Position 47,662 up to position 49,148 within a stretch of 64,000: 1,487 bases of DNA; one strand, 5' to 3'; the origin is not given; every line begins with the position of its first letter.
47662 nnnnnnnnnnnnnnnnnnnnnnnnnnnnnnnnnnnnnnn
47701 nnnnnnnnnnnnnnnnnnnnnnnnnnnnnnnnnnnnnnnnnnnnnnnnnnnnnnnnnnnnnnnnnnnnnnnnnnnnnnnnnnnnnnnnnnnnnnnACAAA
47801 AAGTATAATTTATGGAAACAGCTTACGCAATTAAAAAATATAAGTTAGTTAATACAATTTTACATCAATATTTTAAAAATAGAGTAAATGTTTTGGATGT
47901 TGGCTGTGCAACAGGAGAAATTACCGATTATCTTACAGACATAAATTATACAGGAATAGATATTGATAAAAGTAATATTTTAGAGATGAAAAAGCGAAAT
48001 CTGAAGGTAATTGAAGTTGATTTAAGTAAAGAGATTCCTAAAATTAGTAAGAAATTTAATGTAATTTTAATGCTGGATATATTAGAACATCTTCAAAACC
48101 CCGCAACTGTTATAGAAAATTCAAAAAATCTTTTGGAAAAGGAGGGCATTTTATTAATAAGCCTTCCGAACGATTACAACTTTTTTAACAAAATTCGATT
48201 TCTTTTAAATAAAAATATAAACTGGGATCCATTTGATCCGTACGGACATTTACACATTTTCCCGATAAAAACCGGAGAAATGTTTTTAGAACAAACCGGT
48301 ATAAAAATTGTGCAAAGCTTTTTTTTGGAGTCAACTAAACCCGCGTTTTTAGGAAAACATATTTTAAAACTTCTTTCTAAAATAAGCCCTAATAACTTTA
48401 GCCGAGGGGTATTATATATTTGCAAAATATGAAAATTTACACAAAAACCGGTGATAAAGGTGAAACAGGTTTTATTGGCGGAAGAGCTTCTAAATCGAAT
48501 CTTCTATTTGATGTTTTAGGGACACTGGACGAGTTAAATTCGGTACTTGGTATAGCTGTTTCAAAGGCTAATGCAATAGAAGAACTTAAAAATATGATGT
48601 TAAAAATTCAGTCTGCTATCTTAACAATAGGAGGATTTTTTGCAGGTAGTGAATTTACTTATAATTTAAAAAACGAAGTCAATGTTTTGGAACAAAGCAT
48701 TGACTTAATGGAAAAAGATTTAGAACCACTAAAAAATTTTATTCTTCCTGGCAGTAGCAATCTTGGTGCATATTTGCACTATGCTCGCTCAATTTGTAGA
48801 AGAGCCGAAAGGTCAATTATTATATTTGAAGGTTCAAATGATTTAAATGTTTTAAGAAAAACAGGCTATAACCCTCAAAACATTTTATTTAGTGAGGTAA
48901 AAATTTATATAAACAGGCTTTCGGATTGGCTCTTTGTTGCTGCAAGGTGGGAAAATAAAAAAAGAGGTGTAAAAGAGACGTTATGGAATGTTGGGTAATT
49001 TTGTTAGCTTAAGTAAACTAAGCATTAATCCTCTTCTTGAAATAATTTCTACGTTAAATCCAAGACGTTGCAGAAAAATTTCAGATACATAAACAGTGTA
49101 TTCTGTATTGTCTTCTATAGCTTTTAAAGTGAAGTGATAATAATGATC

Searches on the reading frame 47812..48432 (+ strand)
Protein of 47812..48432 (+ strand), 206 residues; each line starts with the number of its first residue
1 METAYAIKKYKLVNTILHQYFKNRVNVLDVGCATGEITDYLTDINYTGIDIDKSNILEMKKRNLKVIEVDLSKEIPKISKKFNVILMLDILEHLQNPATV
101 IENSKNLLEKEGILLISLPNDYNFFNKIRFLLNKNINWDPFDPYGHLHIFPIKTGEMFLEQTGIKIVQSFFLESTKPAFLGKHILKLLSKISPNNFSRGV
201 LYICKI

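Call 33: search_protein_families(library=pfam, proteins=[window:47812-48432:+], max_evalue=0.001)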
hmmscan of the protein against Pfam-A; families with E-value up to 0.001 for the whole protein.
window:47812-48432:+ (206 aa): 8 families
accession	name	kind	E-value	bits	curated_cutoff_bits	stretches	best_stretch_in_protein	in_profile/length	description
PF13489.12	Methyltransf_23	-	6.1e-19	68.8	27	1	19-168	18-163/164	Methyltransferase domain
PF13847.12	Methyltransf_31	-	2.9e-13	50.2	27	1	23-129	3-123/145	Methyltransferase domain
PF07021.18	MetW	-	1e-11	45.3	21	1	17-132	7-121/193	Methionine biosynthesis protein MetW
PF08242.18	Methyltransf_12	-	1.9e-11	45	30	1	28-114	1-98/98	Methyltransferase domain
PF08241.18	Methyltransf_11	-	4.6e-11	43.6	21.2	1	28-116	1-95/95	Methyltransferase domain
PF13649.12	Methyltransf_25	-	6.5e-09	36.8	27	1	27-112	1-97/97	Methyltransferase domain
PF05219.18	DREV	-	7.8e-05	22.4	26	1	22-119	93-189/265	DREV methyltransferase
PF01728.25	FtsJ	-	0.00075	19.9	24.1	0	10-74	7-78/181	FtsJ-like methyltransferase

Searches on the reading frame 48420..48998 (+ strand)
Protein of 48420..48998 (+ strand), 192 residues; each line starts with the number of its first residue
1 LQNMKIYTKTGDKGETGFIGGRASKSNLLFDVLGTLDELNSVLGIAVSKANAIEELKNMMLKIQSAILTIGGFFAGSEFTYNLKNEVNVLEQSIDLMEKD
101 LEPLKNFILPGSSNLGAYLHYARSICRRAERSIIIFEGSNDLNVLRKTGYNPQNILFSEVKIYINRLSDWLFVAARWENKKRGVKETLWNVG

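Call 33: search_protein_families(library=pfam, proteins=[window:48420-48998:+], max_evalue=0.001)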
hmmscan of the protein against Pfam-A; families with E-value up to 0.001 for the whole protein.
window:48420-48998:+ (192 aa): 1 family
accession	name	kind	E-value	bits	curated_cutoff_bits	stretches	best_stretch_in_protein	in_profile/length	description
PF01923.23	Cob_adeno_trans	-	2.9e-44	151.6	24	1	6-177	1-170/171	Cobalamin adenosyltransferase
